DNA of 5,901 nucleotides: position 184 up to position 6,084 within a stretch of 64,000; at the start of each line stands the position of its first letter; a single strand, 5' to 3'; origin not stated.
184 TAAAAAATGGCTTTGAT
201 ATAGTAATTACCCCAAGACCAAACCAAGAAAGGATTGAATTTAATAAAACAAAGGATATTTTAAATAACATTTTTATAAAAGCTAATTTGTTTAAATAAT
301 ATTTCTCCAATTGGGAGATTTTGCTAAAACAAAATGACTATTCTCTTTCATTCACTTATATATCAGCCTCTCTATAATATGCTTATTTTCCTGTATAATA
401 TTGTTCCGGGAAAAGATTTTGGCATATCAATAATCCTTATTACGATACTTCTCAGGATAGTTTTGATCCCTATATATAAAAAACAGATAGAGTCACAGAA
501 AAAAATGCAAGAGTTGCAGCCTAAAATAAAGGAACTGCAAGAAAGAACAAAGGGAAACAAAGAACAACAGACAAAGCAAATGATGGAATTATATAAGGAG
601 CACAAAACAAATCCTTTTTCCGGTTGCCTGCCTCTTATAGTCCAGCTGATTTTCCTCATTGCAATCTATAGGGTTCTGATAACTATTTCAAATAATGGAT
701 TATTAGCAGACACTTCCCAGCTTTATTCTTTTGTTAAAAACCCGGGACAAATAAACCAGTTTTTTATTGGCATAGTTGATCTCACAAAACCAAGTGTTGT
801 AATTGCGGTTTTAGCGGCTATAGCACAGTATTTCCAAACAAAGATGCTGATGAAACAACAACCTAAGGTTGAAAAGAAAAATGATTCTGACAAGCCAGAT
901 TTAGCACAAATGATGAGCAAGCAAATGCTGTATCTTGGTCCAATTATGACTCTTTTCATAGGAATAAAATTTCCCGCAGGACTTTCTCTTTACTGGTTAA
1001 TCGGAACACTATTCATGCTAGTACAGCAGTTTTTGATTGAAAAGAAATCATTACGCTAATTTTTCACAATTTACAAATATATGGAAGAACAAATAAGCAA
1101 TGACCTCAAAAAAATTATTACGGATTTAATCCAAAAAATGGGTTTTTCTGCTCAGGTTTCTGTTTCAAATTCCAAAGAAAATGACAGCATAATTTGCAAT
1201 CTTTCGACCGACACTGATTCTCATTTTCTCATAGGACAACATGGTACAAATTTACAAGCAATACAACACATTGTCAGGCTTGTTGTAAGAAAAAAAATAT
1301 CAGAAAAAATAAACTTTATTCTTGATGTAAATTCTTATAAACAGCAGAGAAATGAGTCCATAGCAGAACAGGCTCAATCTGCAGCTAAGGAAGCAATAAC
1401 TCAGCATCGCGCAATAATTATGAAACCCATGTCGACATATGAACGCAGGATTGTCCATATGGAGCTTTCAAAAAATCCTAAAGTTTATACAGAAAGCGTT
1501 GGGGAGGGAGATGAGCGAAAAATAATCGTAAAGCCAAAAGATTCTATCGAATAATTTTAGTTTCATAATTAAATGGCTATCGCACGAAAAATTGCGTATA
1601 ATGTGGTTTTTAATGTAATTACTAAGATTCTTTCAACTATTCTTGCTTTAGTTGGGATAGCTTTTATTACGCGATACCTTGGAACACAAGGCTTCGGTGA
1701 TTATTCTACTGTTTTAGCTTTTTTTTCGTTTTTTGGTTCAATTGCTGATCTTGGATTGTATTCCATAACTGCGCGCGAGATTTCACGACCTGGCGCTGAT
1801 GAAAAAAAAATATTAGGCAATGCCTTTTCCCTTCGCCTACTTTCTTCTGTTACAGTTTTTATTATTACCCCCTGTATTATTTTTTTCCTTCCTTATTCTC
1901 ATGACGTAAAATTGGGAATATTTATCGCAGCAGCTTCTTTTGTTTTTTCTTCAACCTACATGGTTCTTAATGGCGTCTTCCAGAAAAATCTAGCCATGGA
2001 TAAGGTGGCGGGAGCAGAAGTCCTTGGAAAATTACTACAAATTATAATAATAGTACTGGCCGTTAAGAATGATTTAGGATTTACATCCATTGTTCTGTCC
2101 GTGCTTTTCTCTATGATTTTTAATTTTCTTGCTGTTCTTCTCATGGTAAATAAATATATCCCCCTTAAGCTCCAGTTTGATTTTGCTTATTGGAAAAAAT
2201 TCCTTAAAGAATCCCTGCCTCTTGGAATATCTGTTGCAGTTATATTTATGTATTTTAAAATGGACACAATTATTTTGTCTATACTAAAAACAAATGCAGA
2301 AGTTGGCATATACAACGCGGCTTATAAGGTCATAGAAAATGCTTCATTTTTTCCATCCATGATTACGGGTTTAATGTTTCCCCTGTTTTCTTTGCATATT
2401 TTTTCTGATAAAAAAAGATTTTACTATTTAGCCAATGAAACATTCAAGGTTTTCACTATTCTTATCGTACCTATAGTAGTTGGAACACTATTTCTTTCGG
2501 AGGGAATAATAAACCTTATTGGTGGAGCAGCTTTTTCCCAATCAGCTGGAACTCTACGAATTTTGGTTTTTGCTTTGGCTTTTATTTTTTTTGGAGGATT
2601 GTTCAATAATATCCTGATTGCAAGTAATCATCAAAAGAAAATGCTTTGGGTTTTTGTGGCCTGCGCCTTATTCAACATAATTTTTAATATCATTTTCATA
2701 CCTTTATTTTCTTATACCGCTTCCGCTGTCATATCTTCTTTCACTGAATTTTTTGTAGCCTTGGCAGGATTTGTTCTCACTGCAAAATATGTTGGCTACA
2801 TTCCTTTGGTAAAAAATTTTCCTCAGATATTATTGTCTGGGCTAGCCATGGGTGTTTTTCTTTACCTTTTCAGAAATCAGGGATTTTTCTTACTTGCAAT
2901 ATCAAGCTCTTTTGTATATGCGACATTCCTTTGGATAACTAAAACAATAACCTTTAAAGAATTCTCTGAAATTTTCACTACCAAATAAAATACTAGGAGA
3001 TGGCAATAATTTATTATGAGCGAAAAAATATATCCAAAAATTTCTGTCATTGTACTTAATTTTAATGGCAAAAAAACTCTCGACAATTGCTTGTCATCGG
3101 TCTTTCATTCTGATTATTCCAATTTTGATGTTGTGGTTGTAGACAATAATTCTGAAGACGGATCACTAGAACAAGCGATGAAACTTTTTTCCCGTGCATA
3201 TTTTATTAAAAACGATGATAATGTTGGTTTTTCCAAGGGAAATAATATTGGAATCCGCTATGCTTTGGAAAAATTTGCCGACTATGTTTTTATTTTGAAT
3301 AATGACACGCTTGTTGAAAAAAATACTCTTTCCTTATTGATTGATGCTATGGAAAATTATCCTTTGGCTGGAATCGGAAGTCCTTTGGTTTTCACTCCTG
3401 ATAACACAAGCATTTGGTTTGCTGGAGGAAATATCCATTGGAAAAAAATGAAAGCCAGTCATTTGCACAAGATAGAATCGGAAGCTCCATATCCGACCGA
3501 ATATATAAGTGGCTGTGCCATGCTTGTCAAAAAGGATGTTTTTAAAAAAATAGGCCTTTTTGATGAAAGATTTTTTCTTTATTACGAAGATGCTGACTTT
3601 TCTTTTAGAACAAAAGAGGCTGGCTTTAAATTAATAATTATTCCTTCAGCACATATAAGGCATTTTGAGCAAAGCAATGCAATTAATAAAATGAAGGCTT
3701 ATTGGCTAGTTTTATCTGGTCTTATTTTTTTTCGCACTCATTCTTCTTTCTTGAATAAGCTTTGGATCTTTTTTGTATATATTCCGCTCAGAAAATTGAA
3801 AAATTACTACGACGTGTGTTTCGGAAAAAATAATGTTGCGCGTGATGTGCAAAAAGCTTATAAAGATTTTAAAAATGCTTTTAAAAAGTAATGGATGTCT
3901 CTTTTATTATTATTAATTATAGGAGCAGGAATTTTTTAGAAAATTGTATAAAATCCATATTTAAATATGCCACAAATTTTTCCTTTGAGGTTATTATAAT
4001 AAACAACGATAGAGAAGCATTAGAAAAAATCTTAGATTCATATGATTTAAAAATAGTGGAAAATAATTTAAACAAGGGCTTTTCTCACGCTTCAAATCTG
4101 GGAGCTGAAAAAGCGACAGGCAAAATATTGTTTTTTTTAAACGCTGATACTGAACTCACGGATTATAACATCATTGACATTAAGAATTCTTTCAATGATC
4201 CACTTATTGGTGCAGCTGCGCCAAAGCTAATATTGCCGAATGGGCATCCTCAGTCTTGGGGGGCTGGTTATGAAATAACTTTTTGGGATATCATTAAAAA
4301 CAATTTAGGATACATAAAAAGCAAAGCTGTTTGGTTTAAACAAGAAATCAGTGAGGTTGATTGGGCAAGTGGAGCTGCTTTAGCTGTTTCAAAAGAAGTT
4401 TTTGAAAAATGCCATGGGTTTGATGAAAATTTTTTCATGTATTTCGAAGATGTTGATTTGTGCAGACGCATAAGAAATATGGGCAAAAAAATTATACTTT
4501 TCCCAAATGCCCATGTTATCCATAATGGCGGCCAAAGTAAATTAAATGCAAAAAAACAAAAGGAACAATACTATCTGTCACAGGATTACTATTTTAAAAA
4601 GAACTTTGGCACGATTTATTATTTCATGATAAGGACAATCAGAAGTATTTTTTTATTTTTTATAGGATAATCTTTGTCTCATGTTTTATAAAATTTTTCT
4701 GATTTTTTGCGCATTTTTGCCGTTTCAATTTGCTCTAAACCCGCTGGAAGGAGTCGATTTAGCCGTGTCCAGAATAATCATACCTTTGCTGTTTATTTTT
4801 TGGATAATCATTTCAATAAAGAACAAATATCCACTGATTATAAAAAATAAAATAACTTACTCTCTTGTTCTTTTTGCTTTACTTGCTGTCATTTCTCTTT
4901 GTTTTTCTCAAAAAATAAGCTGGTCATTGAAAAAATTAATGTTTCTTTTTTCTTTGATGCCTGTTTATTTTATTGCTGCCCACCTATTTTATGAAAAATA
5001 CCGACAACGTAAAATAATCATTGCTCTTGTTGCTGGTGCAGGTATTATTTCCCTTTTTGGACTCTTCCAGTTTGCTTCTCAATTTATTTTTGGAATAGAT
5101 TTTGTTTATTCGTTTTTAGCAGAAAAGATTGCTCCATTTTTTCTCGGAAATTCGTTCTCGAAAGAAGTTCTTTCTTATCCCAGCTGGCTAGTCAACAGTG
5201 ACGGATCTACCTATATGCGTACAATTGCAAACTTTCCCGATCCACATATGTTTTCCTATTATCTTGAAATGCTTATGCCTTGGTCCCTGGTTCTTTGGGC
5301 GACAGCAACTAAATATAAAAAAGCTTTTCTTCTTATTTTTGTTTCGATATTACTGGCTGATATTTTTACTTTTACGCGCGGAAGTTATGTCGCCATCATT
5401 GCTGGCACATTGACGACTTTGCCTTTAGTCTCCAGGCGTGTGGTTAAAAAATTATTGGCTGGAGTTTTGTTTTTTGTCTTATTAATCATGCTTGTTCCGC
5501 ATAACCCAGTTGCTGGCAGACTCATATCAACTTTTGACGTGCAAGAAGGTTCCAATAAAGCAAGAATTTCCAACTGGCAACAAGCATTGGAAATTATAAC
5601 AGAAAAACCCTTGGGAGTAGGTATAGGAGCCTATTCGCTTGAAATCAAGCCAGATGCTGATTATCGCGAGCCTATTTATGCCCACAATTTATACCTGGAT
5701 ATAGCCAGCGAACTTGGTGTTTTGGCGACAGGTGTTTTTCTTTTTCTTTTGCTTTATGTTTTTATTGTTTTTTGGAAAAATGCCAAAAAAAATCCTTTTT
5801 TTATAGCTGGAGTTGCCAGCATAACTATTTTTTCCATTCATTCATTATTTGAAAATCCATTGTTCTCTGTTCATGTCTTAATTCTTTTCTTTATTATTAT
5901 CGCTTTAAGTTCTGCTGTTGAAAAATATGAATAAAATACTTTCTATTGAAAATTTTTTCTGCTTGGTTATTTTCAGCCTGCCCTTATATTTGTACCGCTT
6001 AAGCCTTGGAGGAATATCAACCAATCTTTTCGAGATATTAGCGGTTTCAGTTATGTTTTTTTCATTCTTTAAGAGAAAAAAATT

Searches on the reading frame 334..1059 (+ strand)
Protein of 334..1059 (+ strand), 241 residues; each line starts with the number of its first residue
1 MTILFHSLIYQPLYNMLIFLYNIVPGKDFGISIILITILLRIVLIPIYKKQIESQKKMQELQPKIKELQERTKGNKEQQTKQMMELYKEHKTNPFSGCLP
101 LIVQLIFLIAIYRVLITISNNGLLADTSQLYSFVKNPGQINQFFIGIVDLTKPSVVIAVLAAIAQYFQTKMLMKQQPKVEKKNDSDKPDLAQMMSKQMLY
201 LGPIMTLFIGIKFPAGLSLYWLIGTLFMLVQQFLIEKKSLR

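Call 15: search_protein_families(library=pfam, proteins=[window:334-1059:+], max_evalue=0.001)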
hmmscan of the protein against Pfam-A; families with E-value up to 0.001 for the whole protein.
window:334-1059:+ (241 aa): 1 family
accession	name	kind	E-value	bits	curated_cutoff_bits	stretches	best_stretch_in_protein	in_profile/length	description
PF02096.25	60KD_IMP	-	9.7e-52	175.7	35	1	29-237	1-163/163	60Kd inner membrane protein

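Call 26: find_encoding_contigs(protein=window:334-1059:+, flank=10000, max_places=6)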
Protein window:334-1059:+ (241 aa): 2 contigs read that carry it; 1 place shown.
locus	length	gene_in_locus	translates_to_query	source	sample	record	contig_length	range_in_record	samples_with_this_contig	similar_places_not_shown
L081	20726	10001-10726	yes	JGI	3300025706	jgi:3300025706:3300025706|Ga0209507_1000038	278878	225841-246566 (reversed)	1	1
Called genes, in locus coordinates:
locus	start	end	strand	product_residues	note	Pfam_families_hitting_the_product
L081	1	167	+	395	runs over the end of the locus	PF22025:ThiI_fer, PF02926:THUMP, PF02568:ThiI, PF06508:QueC (weak)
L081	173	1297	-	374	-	PF01168:Ala_racemase_N, PF00842:Ala_racemase_C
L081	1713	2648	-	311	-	-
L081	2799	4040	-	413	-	-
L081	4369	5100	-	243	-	PF02535:Zip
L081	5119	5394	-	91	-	PF02001:DUF134, PF07638:Sigma70_ECF (weak), PF08281:Sigma70_r4_2 (weak)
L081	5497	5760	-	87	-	PF17253:DUF5320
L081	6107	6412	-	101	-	PF05258:DciA (weak)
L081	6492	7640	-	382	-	PF00712:DNA_pol3_beta, PF02767:DNA_pol3_beta_2, PF02768:DNA_pol3_beta_3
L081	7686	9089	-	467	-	PF11638:DnaA_N, PF00308:Bac_DnaA, PF01695:IstB_IS21, PF08299:Bac_DnaA_C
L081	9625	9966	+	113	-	PF00825:Ribonuclease_P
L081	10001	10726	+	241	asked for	PF02096:60KD_IMP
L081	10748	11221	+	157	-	PF13083:KH_KhpA-B (weak), PF01424:R3H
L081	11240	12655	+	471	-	PF01943:Polysacc_synt, PF13440:Polysacc_synt_3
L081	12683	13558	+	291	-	PF00535:Glycos_transf_2, PF13641:Glyco_tranf_2_3, PF13632:Glyco_trans_2_3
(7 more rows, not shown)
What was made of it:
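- On Chromosomal parS (ParABS centromere): dnaA/dnaN lie at window -2.0..-0.6 kb (call 26), so the array is 33-36 kb away.
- Position. dnaA-dnaN lies directly upstream of the window (call 26), about 35 kb from the array.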

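Call 65: find_homologous_proteins(query=window:334-1056:+)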
Query window:334-1056:+ (241 aa): 3798 proteins with E <= 0.001 among 4454 candidates; the best 120 are listed.
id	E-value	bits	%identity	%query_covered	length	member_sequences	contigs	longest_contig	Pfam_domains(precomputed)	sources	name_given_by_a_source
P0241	1.5e-135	468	97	94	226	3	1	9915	PF02096.27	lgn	-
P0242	1.3e-130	452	85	100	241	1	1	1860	PF02096.27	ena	-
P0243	1.7e-130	451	86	99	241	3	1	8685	PF02096.27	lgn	-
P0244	2.3e-130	451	87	100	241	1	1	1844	PF02096.27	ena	-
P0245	3.0e-130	450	88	99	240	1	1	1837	PF02096.27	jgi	-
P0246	6.2e-130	449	85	100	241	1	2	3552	PF02096.27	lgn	-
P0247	1.4e-128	445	84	100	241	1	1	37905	PF02096.27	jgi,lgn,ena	-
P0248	6.0e-127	440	83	100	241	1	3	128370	PF02096.27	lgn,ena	-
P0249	6.0e-124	430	82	99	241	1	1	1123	PF02096.27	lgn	-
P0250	6.4e-124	430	82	99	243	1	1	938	PF02096.27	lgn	-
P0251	9.1e-124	429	83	99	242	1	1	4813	PF02096.27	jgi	jgi:YidC/Oxa1 family membrane protein insertase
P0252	1.8e-123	428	82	99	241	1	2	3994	PF02096.27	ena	-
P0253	2.5e-123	428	82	99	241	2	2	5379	PF02096.27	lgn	-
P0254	3.1e-123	428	82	99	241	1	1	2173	PF02096.27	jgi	-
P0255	4.4e-123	427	82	99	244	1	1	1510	PF02096.27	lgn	-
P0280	3.9e-121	421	81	99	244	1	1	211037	PF02096.27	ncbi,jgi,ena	ncbi:MAG: YidC/Oxa1 family membrane protein insertase [bacterium]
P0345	3.8e-116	404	78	99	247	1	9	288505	PF02096.27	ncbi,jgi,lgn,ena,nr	ncbi:MAG TPA: hypothetical protein DEA43_03830 [Candidatus Moranbacteria bacterium]|nr:YidC/Oxa1 fam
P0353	3.9e-115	401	78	99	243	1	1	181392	PF02096.27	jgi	jgi:YidC/Oxa1 family membrane protein insertase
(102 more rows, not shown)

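Call 66: find_encoding_contigs(protein=P0345, flank=10000, max_places=1)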
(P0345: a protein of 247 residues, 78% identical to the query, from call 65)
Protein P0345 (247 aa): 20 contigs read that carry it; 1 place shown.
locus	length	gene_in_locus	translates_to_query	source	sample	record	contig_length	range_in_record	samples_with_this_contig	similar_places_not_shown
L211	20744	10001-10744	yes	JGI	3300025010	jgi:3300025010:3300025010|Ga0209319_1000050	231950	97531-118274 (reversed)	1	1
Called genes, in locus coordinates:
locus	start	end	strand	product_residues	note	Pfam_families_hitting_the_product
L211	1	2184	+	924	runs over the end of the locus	PF02739:5_3_exonuc_N, PF01367:5_3_exonuc, PF01612:DNA_pol_A_exo1, PF22619:DNA_polI_exo1, PF00476:DNA_pol_A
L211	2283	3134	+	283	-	PF01149:Fapy_DNA_glyco, PF06831:H2TH, PF06827:zf-FPG_IleRS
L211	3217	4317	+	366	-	PF11258:DUF3048, PF17479:DUF3048_C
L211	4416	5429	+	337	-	PF21694:DNA_pol3_delta_C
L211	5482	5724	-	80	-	PF01649:Ribosomal_S20p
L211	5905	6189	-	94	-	PF05258:DciA (weak)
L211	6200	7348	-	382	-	PF00712:DNA_pol3_beta, PF02767:DNA_pol3_beta_2, PF02768:DNA_pol3_beta_3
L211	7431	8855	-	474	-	PF11638:DnaA_N, PF00308:Bac_DnaA, PF01695:IstB_IS21, PF08299:Bac_DnaA_C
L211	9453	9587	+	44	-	PF00468:Ribosomal_L34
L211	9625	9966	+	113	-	PF00825:Ribonuclease_P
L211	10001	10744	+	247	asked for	PF02096:60KD_IMP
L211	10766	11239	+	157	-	PF13083:KH_KhpA-B (weak), PF01424:R3H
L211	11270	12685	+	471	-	PF01943:Polysacc_synt, PF13440:Polysacc_synt_3, PF01554:MatE (weak)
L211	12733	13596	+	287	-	PF00535:Glycos_transf_2, PF10111:Glyco_tranf_2_2 (weak), PF13641:Glyco_tranf_2_3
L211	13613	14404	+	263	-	PF00535:Glycos_transf_2, PF10111:Glyco_tranf_2_2, PF13641:Glyco_tranf_2_3 (weak), PF02709:Glyco_transf_7C (faint)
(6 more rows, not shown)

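Call 67: find_encoding_contigs(protein=P0353, flank=10000, max_places=1)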
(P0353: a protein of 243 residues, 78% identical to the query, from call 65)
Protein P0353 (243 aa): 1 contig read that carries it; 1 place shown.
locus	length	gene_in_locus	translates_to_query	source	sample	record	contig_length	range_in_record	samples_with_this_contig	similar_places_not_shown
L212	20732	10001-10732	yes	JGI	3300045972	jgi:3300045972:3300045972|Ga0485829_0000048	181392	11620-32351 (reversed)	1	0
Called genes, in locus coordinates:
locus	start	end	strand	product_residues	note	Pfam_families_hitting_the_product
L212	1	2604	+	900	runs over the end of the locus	PF02739:5_3_exonuc_N, PF01367:5_3_exonuc, PF01612:DNA_pol_A_exo1, PF22619:DNA_polI_exo1, PF00476:DNA_pol_A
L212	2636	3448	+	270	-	PF01149:Fapy_DNA_glyco, PF05833:NFACT_N (faint), PF06831:H2TH, PF06827:zf-FPG_IleRS (weak)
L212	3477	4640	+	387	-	PF11258:DUF3048, PF17479:DUF3048_C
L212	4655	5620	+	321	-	PF21694:DNA_pol3_delta_C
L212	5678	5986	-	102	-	PF01649:Ribosomal_S20p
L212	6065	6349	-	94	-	PF05258:DciA (weak)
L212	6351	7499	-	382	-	PF00712:DNA_pol3_beta, PF02767:DNA_pol3_beta_2, PF02768:DNA_pol3_beta_3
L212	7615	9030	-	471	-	PF11638:DnaA_N, PF00308:Bac_DnaA, PF01695:IstB_IS21, PF08299:Bac_DnaA_C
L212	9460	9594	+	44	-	PF00468:Ribosomal_L34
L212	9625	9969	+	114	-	PF00825:Ribonuclease_P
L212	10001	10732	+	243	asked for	PF02096:60KD_IMP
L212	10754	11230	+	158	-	PF13083:KH_KhpA-B (faint), PF01424:R3H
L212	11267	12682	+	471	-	PF01943:Polysacc_synt, PF13440:Polysacc_synt_3, PF01554:MatE (weak)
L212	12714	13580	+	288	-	PF13641:Glyco_tranf_2_3, PF00535:Glycos_transf_2, PF13632:Glyco_trans_2_3 (weak)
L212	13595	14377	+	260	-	PF00535:Glycos_transf_2, PF13641:Glyco_tranf_2_3 (weak), PF13712:Glyco_tranf_2_5 (weak)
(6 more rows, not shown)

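Call 68: find_encoding_contigs(protein=P0280, flank=10000, max_places=1)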
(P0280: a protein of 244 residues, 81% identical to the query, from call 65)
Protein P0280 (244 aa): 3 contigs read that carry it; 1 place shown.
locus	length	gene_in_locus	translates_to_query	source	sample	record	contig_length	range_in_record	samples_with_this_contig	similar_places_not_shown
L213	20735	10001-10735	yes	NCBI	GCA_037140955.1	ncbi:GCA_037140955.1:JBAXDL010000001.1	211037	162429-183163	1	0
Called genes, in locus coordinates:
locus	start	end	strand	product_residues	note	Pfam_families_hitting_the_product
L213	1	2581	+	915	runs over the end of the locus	PF02739:5_3_exonuc_N, PF01367:5_3_exonuc, PF01612:DNA_pol_A_exo1, PF00476:DNA_pol_A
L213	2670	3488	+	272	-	PF01149:Fapy_DNA_glyco, PF06831:H2TH, PF06827:zf-FPG_IleRS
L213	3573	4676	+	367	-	PF11258:DUF3048, PF17479:DUF3048_C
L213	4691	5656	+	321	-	PF21694:DNA_pol3_delta_C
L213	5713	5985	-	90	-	PF01649:Ribosomal_S20p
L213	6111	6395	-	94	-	PF05258:DciA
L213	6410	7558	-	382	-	PF00712:DNA_pol3_beta, PF02767:DNA_pol3_beta_2, PF02768:DNA_pol3_beta_3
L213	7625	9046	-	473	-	PF11638:DnaA_N, PF00308:Bac_DnaA, PF01695:IstB_IS21, PF08299:Bac_DnaA_C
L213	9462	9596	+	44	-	PF00468:Ribosomal_L34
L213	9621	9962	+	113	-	PF00825:Ribonuclease_P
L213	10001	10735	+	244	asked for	PF02096:60KD_IMP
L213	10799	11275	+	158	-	PF13083:KH_KhpA-B (weak), PF01424:R3H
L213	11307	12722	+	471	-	PF01943:Polysacc_synt, PF13440:Polysacc_synt_3, PF01554:MatE (weak)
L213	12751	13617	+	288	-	PF10111:Glyco_tranf_2_2 (weak), PF13641:Glyco_tranf_2_3, PF00535:Glycos_transf_2, PF13506:Glyco_transf_21 (weak), PF13632:Glyco_trans_2_3 (weak)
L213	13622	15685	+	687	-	PF00535:Glycos_transf_2, PF10111:Glyco_tranf_2_2 (weak), PF04932:Wzy_C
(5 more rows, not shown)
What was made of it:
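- Tried and rejected: Using YidC/dnaA as an anchor in three other species (calls 65-68).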

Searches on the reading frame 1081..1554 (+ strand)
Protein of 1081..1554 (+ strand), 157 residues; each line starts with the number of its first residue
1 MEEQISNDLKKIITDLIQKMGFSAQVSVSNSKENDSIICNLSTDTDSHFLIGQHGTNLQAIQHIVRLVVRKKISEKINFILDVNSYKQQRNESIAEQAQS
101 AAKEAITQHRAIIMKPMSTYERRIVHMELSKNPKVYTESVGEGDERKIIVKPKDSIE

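Call 53: search_protein_families(library=pfam, proteins=[window:1081-1554:+], max_evalue=0.01)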
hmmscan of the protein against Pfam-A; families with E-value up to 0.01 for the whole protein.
window:1081-1554:+ (157 aa): 2 families
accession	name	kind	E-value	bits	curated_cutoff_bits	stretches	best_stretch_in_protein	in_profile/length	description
PF01424.28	R3H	-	5.5e-14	52.4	26.8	1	93-152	2-60/60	R3H domain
PF13083.13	KH_KhpA-B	-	1.3e-07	31.9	32.1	1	11-76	2-68/73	KhpA/KhpB, KH domain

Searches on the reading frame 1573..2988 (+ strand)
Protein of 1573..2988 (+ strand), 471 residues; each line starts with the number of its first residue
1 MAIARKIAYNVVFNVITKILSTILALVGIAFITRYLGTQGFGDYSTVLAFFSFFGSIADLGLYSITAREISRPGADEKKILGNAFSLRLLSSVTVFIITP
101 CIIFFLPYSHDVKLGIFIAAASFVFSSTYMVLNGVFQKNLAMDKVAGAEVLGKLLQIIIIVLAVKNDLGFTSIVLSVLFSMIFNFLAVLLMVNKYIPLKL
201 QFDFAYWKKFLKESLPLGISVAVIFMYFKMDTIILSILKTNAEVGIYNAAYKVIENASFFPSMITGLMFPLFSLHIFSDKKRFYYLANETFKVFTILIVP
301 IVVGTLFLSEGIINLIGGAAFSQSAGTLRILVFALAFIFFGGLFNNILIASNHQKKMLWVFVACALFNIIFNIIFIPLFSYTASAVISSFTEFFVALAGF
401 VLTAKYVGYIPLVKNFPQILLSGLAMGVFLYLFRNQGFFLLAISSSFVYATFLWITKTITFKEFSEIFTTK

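Call 15: search_protein_families(library=pfam, proteins=[window:1573-2988:+], max_evalue=0.001)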
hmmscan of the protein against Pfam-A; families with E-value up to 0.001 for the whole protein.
window:1573-2988:+ (471 aa): 2 families
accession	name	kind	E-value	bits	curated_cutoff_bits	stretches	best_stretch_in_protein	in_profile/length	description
PF01943.22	Polysacc_synt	-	7.2e-30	104.8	28.2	1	10-273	4-271/274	Polysaccharide biosynthesis protein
PF13440.11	Polysacc_synt_3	-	1e-23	84.5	23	1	32-324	2-291/293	Polysaccharide biosynthesis protein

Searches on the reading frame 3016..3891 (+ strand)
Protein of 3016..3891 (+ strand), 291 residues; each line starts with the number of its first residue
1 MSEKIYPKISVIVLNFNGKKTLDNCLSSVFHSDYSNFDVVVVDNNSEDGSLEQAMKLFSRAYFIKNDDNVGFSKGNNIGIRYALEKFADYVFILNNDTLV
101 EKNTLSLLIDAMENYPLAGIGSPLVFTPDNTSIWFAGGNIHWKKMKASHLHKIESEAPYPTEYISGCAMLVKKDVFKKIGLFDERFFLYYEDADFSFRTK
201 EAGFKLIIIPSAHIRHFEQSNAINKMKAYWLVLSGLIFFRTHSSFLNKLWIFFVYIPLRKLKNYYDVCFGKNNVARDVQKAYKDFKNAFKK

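Call 15: search_protein_families(library=pfam, proteins=[window:3016-3891:+], max_evalue=0.001)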
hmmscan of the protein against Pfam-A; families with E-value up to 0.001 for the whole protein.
window:3016-3891:+ (291 aa): 4 families
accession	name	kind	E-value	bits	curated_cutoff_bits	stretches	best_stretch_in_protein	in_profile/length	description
PF00535.33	Glycos_transf_2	-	2.3e-23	83.4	23.3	1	10-179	1-167/168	Glycosyl transferase family 2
PF13641.12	Glyco_tranf_2_3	-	1.4e-13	51.8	27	1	7-220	1-215/230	Glycosyltransferase like family 2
PF13632.12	Glyco_trans_2_3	-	2.5e-08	34.4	27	1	90-216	1-123/198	Glycosyl transferase family group 2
PF02709.20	Glyco_transf_7C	-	8.4e-05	22.6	23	1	156-217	11-75/78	N-terminal domain of galactosyltransferase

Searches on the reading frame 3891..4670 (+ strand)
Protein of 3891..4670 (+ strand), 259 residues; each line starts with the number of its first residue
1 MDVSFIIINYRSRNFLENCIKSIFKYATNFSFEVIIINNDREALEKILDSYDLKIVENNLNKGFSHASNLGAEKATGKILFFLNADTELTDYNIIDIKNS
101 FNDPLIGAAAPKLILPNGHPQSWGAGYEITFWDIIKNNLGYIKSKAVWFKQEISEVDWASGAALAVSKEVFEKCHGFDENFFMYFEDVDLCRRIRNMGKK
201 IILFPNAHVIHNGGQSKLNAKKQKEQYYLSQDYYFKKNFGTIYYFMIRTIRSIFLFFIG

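Call 15: search_protein_families(library=pfam, proteins=[window:3891-4670:+], max_evalue=0.001)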
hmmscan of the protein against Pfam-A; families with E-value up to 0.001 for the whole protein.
window:3891-4670:+ (259 aa): 6 families
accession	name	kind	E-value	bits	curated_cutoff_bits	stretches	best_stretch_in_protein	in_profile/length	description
PF00535.33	Glycos_transf_2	-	5.9e-17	62.5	23.3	1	4-135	1-132/168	Glycosyl transferase family 2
PF13641.12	Glyco_tranf_2_3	-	1.3e-10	42.1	27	1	3-224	3-224/230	Glycosyltransferase like family 2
PF13712.12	Glyco_tranf_2_5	-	1.1e-06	28.9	27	1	52-229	29-207/210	Glycosyltransferase like family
PF10111.15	Glyco_tranf_2_2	-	1.6e-06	28.2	27.3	0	11-89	10-94/276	Glycosyltransferase like family 2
PF13632.12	Glyco_trans_2_3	-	2.1e-06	28.1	27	1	82-239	4-148/198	Glycosyl transferase family group 2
PF02709.20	Glyco_transf_7C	-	9e-05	22.5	23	1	161-206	21-67/78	N-terminal domain of galactosyltransferase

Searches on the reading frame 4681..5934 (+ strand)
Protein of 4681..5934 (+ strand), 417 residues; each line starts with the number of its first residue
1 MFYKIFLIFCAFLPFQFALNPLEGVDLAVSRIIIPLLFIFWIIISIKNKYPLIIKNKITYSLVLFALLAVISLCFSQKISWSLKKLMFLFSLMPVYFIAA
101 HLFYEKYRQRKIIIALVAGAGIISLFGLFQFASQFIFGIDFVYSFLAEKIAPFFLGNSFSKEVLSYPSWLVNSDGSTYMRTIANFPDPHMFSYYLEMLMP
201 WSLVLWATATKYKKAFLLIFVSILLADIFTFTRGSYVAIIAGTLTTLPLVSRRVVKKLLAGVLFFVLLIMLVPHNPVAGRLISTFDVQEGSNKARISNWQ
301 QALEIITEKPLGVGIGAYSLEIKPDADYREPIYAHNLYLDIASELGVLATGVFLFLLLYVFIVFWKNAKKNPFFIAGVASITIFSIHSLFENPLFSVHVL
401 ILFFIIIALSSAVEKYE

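Call 15: search_protein_families(library=pfam, proteins=[window:4681-5934:+], max_evalue=0.001)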
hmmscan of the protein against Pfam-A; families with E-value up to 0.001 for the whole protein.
window:4681-5934:+ (417 aa): 1 family
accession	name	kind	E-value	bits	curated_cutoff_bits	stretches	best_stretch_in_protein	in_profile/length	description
PF04932.20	Wzy_C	-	9e-20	71.4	31.7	1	219-354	2-149/149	O-Antigen ligase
